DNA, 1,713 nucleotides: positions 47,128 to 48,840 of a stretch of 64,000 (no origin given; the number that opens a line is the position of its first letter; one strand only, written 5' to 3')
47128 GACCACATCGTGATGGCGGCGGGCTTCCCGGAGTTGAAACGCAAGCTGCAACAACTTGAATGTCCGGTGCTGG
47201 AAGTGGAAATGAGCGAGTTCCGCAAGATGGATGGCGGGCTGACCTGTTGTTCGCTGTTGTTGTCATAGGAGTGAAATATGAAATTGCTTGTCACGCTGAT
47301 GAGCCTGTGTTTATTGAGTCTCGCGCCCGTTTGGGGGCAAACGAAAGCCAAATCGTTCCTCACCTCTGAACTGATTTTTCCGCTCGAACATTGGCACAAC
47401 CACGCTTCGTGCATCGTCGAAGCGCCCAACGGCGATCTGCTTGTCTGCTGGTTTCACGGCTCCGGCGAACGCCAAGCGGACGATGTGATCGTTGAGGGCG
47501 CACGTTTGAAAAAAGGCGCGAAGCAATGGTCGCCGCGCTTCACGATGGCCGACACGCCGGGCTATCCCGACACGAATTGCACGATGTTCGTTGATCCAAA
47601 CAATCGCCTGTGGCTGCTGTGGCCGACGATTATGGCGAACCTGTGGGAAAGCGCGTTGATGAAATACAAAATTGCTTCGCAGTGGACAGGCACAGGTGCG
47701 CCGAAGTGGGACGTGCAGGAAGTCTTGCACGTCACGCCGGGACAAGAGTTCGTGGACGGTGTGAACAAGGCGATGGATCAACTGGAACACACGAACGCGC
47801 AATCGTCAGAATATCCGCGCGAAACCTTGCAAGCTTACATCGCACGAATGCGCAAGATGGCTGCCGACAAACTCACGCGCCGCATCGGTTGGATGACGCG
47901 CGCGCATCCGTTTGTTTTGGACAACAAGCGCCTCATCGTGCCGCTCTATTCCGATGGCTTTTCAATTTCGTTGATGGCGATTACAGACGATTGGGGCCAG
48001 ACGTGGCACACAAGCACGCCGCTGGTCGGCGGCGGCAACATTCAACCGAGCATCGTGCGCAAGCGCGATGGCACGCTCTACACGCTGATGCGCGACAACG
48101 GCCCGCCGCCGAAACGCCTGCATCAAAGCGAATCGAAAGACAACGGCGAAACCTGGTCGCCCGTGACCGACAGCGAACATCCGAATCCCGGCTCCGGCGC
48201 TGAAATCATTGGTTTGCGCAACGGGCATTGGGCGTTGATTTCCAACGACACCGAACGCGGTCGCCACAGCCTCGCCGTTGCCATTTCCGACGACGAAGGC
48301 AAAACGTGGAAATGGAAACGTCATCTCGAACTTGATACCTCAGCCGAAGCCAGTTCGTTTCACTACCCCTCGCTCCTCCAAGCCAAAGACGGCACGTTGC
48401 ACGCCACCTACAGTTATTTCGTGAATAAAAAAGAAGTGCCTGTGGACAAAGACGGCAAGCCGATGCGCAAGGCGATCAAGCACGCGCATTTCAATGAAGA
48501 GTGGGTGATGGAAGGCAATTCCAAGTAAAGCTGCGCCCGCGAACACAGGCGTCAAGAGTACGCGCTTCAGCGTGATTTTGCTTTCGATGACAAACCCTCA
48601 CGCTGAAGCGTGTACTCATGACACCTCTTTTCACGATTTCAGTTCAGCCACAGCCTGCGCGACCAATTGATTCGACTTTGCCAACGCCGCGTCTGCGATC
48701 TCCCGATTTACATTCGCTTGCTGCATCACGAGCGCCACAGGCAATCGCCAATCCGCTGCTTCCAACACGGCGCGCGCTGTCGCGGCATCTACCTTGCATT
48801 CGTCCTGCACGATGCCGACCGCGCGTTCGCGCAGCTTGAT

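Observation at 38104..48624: Family of ~90-nt palindromic terminator-like elements with compensatory stem changes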

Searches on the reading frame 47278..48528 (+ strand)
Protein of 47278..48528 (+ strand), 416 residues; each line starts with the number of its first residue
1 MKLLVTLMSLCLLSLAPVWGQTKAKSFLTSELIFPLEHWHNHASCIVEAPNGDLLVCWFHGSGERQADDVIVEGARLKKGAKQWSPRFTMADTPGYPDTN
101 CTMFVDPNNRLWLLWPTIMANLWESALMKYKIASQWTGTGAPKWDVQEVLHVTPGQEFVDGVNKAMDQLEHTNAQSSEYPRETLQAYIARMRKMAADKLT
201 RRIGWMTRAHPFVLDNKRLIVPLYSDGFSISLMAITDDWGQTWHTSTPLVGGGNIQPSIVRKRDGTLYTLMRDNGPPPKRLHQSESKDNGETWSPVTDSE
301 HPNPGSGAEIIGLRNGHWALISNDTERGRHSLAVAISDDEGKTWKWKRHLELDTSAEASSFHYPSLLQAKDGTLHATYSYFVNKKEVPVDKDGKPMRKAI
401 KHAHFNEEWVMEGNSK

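Call 21: search_protein_families(library=pfam, proteins=[window:47278-48528:+])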
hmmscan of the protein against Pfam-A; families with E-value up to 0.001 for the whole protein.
window:47278-48528:+ (416 aa): 3 families
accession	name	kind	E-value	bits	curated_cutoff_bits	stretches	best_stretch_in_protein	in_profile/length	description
PF13088.12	BNR_2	-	1.1e-43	150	31.4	2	206-375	111-276/277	BNR repeat-like domain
PF02012.26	BNR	-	1.2e-05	25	27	0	336-345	2-11/12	BNR/Asp-box repeat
PF13859.12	BNR_3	-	0.00047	20.1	27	0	229-295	149-212/308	BNR repeat-like domain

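Call 51: find_homologous_proteins(query=window:47278-48528:+, max_evalue=1e-60)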
Query window:47278-48528:+ (416 aa): 7325 proteins with E <= 1e-60 among 8000 candidates; the best 120 are listed.
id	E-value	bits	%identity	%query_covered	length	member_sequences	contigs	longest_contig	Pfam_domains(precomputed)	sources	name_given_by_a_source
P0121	3.2e-264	895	90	100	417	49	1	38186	PF02012.27,PF13088.13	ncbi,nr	ncbi:MAG: exo-alpha-sialidase [Blastocatellia bacterium]|nr:exo-alpha-sialidase [Blastocatellia bact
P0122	1.3e-250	850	86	100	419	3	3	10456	PF02012.27,PF13088.13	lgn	-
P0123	7.8e-246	834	85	100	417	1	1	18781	PF13088.13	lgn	-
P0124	4.7e-244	828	83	100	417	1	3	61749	PF13088.13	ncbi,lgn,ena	-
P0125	6.5e-244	828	83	100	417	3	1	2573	PF13859.13,PF13088.13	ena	-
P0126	1.0e-243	827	83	100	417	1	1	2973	PF13859.13,PF13088.13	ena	-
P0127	3.5e-240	816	82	100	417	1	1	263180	PF13088.13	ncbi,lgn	-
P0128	3.3e-230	783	78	100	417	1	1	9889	PF13088.13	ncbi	ncbi:MAG: sialidase family protein [Blastocatellia bacterium]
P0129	1.1e-228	778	77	100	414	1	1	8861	PF13859.13,PF13088.13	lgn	-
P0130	5.5e-228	775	80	95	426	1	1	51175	PF13088.13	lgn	-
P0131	2.1e-227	773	80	95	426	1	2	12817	PF13088.13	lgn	-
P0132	6.1e-226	769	77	100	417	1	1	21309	PF13088.13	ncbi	-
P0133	1.1e-225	768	78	100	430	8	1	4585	PF13088.13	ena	-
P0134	1.1e-224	764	76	100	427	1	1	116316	PF13088.13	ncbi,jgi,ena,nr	ncbi:MAG TPA: exo-alpha-sialidase [Blastocatellia bacterium]|nr:exo-alpha-sialidase [Blastocatellia 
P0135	2.1e-223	760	77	99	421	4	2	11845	PF13088.13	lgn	-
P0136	2.2e-221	754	77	99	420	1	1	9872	PF13859.13,PF13088.13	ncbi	ncbi:MAG: exo-alpha-sialidase [Blastocatellia bacterium]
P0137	4.6e-220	749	77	98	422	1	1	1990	PF13088.13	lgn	-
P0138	2.3e-219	747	75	99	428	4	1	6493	PF13088.13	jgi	jgi:predicted neuraminidase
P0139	2.7e-219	747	75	99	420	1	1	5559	PF13859.13,PF13088.13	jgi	-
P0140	3.3e-218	743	79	94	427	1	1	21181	PF13088.13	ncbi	-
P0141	4.6e-218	743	73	100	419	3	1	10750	PF13088.13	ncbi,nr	ncbi:MAG: exo-alpha-sialidase [Blastocatellia bacterium]|nr:exo-alpha-sialidase [Blastocatellia bact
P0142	1.3e-217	741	75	99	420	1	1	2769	PF13859.13,PF13088.13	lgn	-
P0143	1.5e-217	741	74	99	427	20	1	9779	PF13088.13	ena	-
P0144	3.9e-217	740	74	100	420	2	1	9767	PF13088.13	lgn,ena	-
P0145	5.6e-217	739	74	99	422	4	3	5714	PF13088.13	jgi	jgi:predicted neuraminidase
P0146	1.8e-216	737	74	99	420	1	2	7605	PF13859.13,PF13088.13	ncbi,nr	ncbi:MAG: exo-alpha-sialidase [Acidobacteria bacterium]|nr:exo-alpha-sialidase [Acidobacteriota bact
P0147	2.4e-216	737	74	99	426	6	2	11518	PF13088.13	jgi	jgi:predicted neuraminidase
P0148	4.4e-216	736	76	99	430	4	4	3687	PF13088.13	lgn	-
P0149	6.5e-216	736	74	100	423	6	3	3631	PF13859.13,PF02012.27,PF13088.13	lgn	-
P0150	2.4e-215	734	76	95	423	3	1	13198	PF13088.13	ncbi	-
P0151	3.3e-215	733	73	100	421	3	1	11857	PF13859.13,PF13088.13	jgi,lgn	jgi:predicted neuraminidase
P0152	7.2e-215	732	77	93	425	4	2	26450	PF02012.27,PF13088.13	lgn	-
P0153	8.1e-215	732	78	93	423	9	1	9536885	PF13088.13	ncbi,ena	-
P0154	2.9e-214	730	73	99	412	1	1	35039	PF13088.13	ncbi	ncbi:MAG: exo-alpha-sialidase [Blastocatellia bacterium]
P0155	5.8e-214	729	73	100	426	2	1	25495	PF13088.13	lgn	-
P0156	7.5e-214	729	73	98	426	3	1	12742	PF13088.13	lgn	-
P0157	1.4e-213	728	73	99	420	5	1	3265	PF13859.13,PF13088.13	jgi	jgi:predicted neuraminidase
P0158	1.8e-213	728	74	98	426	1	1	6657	PF13088.13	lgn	-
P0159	3.0e-213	727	76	94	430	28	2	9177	PF13088.13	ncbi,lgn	-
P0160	7.5e-213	725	72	100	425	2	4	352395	PF02012.27,PF13088.13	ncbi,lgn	-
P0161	1.5e-212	724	77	93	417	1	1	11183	PF13088.13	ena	-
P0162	8.5e-212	722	76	94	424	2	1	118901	PF13088.13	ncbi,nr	ncbi:MAG: exo-alpha-sialidase [Acidobacteria bacterium]|nr:exo-alpha-sialidase [Acidobacteriota bact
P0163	9.4e-212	722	73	99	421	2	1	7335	PF13088.13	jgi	jgi:predicted neuraminidase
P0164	1.2e-211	721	77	93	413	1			PF13088.13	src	-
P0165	1.3e-211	721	75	94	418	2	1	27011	PF13088.13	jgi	jgi:hypothetical protein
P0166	1.7e-211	721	72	99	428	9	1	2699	PF13088.13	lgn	-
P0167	1.8e-211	721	76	94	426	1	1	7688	PF02012.27,PF13088.13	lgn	-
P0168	2.0e-211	721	73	99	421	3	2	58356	PF13859.13,PF13088.13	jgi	jgi:predicted neuraminidase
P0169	2.5e-211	720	72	100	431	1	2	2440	PF13088.13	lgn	-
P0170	3.0e-211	720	72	100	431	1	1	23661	PF13088.13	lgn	-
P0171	7.2e-211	719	72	100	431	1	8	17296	PF13088.13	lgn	-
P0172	7.5e-211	719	77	93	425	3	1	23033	PF02012.27,PF13088.13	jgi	jgi:predicted neuraminidase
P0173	1.1e-210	718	71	100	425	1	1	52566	PF02012.27,PF13088.13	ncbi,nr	ncbi:MAG: exo-alpha-sialidase [Acidobacteriota bacterium]|nr:exo-alpha-sialidase [Acidobacteriota ba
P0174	2.3e-210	717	77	93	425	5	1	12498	PF02012.27,PF13088.13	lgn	-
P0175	2.7e-210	717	74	95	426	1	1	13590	PF02012.27,PF13088.13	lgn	-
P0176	4.7e-210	716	75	94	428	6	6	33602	PF13859.13,PF13088.13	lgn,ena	-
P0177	4.7e-210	716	75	94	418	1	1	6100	PF13088.13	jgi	jgi:predicted neuraminidase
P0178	8.7e-210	715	74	98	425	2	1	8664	PF02012.27,PF13088.13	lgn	-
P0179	1.0e-209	715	71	99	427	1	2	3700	PF13088.13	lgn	-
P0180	3.8e-209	713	72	99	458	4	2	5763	PF13088.13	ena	-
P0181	5.1e-209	713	72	100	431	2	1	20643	PF13088.13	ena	-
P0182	9.4e-209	712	75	95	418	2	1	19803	PF13088.13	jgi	jgi:predicted neuraminidase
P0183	2.2e-208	711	74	94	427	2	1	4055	PF02012.27,PF13088.13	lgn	-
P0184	2.6e-208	711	71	100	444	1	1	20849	PF13088.13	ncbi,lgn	-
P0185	3.1e-208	710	72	99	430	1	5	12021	PF02012.27,PF13088.13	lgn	-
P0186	4.8e-208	710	76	95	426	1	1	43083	PF13859.13,PF13088.13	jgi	jgi:predicted neuraminidase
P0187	5.7e-208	709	72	99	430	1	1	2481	PF02012.27,PF13088.13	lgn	-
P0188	7.1e-208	709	72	99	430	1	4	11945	PF02012.27,PF13088.13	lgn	-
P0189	7.6e-208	709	74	96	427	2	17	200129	PF13088.13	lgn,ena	-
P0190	1.0e-207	709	71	99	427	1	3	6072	PF13088.13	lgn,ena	-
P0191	1.0e-207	709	75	94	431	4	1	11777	PF13088.13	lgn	-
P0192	2.0e-207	708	73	99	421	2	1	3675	PF13088.13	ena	-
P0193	3.0e-207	707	72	99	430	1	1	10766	PF02012.27,PF13088.13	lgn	-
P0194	4.1e-207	707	75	93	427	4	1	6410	PF13859.13,PF02012.27,PF13088.13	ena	-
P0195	5.4e-207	706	74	96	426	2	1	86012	PF13088.13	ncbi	-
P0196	5.5e-207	706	72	99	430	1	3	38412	PF02012.27,PF13088.13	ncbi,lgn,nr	ncbi:MAG: hypothetical protein JMDDDDMK_04077 [Acidobacteria bacterium]|nr:hypothetical protein [Aci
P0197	3.9e-206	703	74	96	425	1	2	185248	PF13088.13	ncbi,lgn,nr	ncbi:MAG: exo-alpha-sialidase [Acidobacteria bacterium]|nr:exo-alpha-sialidase [Acidobacteriota bact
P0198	4.2e-206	703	71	99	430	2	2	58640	PF02012.27,PF13088.13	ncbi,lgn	-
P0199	4.3e-206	703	71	99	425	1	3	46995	PF13859.13,PF13088.13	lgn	-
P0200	8.5e-206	702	71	100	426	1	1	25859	PF13088.13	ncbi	-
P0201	1.0e-205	702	70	99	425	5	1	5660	PF13088.13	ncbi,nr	ncbi:MAG: exo-alpha-sialidase [Pyrinomonadaceae bacterium]|nr:exo-alpha-sialidase [Pyrinomonadaceae 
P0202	1.7e-205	701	75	93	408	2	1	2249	PF13859.13,PF02012.27,PF13088.13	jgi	jgi:predicted neuraminidase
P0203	5.8e-205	699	72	99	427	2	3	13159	PF02012.27,PF13088.13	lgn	-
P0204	6.3e-205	699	72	99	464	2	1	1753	PF13088.13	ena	-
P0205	1.0e-204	699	70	99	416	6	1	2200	PF13088.13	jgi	jgi:predicted neuraminidase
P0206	1.1e-204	699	70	99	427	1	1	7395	PF13088.13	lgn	-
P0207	1.2e-204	698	74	93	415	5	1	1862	PF13859.13,PF13088.13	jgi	jgi:predicted neuraminidase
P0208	1.5e-204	698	71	99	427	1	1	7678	PF13088.13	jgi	jgi:predicted neuraminidase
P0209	1.8e-204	698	71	98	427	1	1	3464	PF13088.13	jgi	jgi:predicted neuraminidase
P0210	2.1e-204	698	72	95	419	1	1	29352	PF13088.13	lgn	-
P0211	3.9e-204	697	71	99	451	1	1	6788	PF13088.13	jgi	jgi:predicted neuraminidase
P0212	5.0e-204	696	69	100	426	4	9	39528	PF02012.27,PF13088.13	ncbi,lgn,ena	ncbi:MAG: exo-alpha-sialidase [Blastocatellales bacterium]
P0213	8.5e-204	696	70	99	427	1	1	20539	PF13088.13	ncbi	-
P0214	8.6e-204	696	70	99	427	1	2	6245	PF13088.13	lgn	-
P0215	1.3e-203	695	71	99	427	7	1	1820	PF02012.27,PF13088.13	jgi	-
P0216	2.4e-203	694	74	94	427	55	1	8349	PF13859.13,PF02012.27,PF13088.13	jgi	jgi:predicted neuraminidase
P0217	1.0e-202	692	71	99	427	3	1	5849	PF02012.27,PF13088.13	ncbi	ncbi:MAG: sialidase family protein [Blastocatellia bacterium]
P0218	1.8e-202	691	72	99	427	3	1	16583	PF02012.27,PF13088.13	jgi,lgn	jgi:predicted neuraminidase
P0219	1.9e-202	691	71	99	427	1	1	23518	PF13088.13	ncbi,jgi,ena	-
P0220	3.5e-202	690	69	100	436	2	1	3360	PF13088.13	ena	-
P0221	4.6e-202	690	75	92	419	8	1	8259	PF13088.13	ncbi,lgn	ncbi:MAG: exo-alpha-sialidase [Blastocatellales bacterium]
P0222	6.7e-202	689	73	94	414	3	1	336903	PF02012.27,PF13088.13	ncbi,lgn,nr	ncbi:MAG: exo-alpha-sialidase [Verrucomicrobia bacterium]|nr:exo-alpha-sialidase [Verrucomicrobiota 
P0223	1.2e-201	689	68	100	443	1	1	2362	PF13088.13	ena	-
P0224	1.4e-201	688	70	100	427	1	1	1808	PF13088.13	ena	-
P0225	1.5e-201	688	70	99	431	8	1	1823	PF13088.13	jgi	jgi:predicted neuraminidase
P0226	1.5e-201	688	69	99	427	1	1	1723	PF13088.13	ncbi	-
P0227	1.6e-201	688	74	93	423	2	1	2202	PF02012.27,PF13088.13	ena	-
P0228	1.7e-201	688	73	94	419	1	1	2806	PF13088.13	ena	-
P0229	1.9e-201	688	69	100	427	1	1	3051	PF13088.13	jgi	-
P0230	3.5e-201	687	70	99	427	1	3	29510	PF13088.13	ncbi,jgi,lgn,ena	-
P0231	3.9e-201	687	70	99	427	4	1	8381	PF13088.13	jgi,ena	-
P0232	4.3e-201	687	71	99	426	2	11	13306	PF13859.13,PF02012.27,PF13088.13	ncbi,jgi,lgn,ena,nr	ncbi:MAG: neuraminidase (sialidase)-like protein [Verrucomicrobia bacterium]|nr:neuraminidase (siali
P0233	4.5e-201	687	70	99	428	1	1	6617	PF13088.13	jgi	jgi:predicted neuraminidase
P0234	4.6e-201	687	71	99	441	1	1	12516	PF13088.13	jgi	jgi:predicted neuraminidase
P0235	4.7e-201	687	70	98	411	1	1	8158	PF13088.13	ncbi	-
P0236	4.8e-201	687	70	99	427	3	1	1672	PF02012.27,PF13088.13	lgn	-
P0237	5.3e-201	686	70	99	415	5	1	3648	PF02012.27,PF13088.13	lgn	-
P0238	5.9e-201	686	69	100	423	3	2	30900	PF13088.13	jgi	jgi:predicted neuraminidase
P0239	6.2e-201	686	71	99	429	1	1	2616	PF02012.27,PF13088.13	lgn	-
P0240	1.0e-200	685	71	99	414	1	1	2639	PF13088.13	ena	-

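Call 52: find_encoding_contigs(protein=P0121, flank=6000, max_places=1)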
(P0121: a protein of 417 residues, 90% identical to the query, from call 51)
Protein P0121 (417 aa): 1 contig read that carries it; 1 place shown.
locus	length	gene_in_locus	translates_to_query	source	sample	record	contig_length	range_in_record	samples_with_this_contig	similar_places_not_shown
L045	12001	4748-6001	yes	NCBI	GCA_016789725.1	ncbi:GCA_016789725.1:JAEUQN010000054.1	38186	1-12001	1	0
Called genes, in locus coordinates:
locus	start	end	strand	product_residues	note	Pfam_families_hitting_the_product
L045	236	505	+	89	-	PF13441:Gly-zipper_YMGG, PF13488:Gly-zipper_Omp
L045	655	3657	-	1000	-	PF13620:CarboxypepD_reg, PF13715:CarbopepD_reg_2 (weak), PF25183:OMP_b-brl_4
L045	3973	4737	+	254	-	PF02274:ADI (faint), PF19420:DDAH_eukar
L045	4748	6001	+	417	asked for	PF13088:BNR_2, PF02012:BNR (faint)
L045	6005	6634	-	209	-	PF00702:Hydrolase, PF13419:HAD_2 (weak)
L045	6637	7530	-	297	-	PF13580:SIS_2, PF22198:GKRP_SIS_2, PF22645:GKRP_SIS_N, PF01380:SIS, PF20741:GKRP-like_C (faint)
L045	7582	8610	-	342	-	PF01869:BcrAD_BadFG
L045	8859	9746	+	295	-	PF00126:HTH_1, PF03466:LysR_substrate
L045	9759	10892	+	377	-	-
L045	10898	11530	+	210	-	PF04199:Cyclase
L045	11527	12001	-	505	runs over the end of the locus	PF01073:3Beta_HSD, PF01370:Epimerase, PF02719:Polysacc_synt_2, PF04321:RmlD_sub_bind, PF05368:NmrA, PF07993:NAD_binding_4 (faint), PF13460:NAD_binding_10, PF16363:GDP_Man_Dehyd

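Call 53: find_encoding_contigs(protein=P0124, flank=6000, max_places=1)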
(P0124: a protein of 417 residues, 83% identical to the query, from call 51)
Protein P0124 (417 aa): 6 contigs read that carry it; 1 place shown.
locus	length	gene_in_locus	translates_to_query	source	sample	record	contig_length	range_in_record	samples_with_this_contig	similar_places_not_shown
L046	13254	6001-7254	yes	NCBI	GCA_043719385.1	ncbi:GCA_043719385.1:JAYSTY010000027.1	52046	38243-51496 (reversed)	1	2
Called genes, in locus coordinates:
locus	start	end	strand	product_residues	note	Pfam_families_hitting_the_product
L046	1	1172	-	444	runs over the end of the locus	-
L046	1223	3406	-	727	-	-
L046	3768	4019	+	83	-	-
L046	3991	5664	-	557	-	PF22848:ASD1_dom, PF06964:Alpha-L-AF_C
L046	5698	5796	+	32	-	-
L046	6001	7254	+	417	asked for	PF13088:BNR_2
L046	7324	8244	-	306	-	PF13580:SIS_2, PF22198:GKRP_SIS_2, PF22645:GKRP_SIS_N, PF01380:SIS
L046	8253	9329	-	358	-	PF01869:BcrAD_BadFG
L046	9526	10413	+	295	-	PF00126:HTH_1, PF03466:LysR_substrate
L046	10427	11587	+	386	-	-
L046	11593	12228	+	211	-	PF04199:Cyclase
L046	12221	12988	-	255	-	PF00551:Formyl_trans_N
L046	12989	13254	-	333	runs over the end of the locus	PF01522:Polysacc_deac_1 (weak)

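Call 54: find_encoding_contigs(protein=P0127, flank=6000, max_places=1)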
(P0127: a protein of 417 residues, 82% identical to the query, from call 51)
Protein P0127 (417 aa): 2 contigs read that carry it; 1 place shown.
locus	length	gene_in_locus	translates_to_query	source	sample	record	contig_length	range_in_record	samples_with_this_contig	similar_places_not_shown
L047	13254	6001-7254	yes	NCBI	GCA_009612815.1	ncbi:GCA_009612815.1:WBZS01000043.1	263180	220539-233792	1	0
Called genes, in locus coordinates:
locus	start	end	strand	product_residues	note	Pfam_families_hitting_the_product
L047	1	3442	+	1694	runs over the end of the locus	PF13428:TPR_14 (faint), PF13431:TPR_17 (faint), PF13529:Peptidase_C39_2, PF13432:TPR_16 (weak), PF14559:TPR_19, PF09976:TPR_21 (weak), PF13432:TPR_16 (weak), PF14559:TPR_19 (weak), +9 more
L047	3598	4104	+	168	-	-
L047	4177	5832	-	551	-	PF22848:ASD1_dom, PF06964:Alpha-L-AF_C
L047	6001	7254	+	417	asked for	PF13088:BNR_2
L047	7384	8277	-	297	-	PF13580:SIS_2, PF22198:GKRP_SIS_2, PF22645:GKRP_SIS_N, PF01380:SIS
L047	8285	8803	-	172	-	-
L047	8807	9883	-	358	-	PF01869:BcrAD_BadFG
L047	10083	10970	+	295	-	PF00126:HTH_1, PF03466:LysR_substrate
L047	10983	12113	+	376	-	-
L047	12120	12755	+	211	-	PF04199:Cyclase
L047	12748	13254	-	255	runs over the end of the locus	PF00551:Formyl_trans_N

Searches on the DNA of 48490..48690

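Call 81: search_rna_families(source=window, start=48490, end=48690, threshold=evalue, max_evalue=1)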
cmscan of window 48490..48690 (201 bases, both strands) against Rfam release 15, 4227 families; matches with E-value up to 1: 12.
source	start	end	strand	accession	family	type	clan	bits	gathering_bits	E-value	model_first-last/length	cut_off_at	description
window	48538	48635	+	RF02021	mir-3179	Gene; miRNA;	-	36.9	90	6.1e-06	1-84/84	no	mir-3179 microRNA precursor family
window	48546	48627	+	RF00451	MIR395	Gene; miRNA;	-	34.9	56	4.2e-06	1-104/104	no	mir-395 microRNA precursor family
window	48547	48626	-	RF04187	MIR862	Gene; miRNA;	-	27.2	100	0.00075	16-95/110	no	MIR862 microRNA precursor family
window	48546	48626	-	RF03495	mir-968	Gene; miRNA;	-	24.1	88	0.014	1-79/79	no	mir-968 microRNA precursor family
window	48547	48626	-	RF01925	MIR1428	Gene; miRNA;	-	23.8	79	0.021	1-110/110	no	MIR1428 microRNA precursor family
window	48550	48623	+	RF04295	mir-329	Gene; miRNA;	CL00149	20.6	76.8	0.032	1-80/80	no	mir-329 microRNA precursor family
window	48539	48635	+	RF00806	mir-350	Gene; miRNA;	-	19.4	60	0.15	1-87/87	no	mir-350 microRNA precursor family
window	48556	48617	-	RF03744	MIR3704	Gene; miRNA;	-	18.6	60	0.36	24-85/108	no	MIR3704 microRNA precursor family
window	48548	48625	-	RF00642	mir-23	Gene; miRNA;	-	17.7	52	0.24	1-73/73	no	mir-23 microRNA precursor family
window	48562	48611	+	RF01916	mir-988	Gene; miRNA;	-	16.4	72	0.77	1-80/80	no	mir-988 microRNA precursor family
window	48619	48676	-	RF02993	ilvH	Cis-reg;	-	16.3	55.1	0.75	1-68/68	no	ilvH RNA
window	48547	48626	-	RF00076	mir-181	Gene; miRNA;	-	15.7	45.5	0.94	1-83/83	no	mir-181 microRNA precursor family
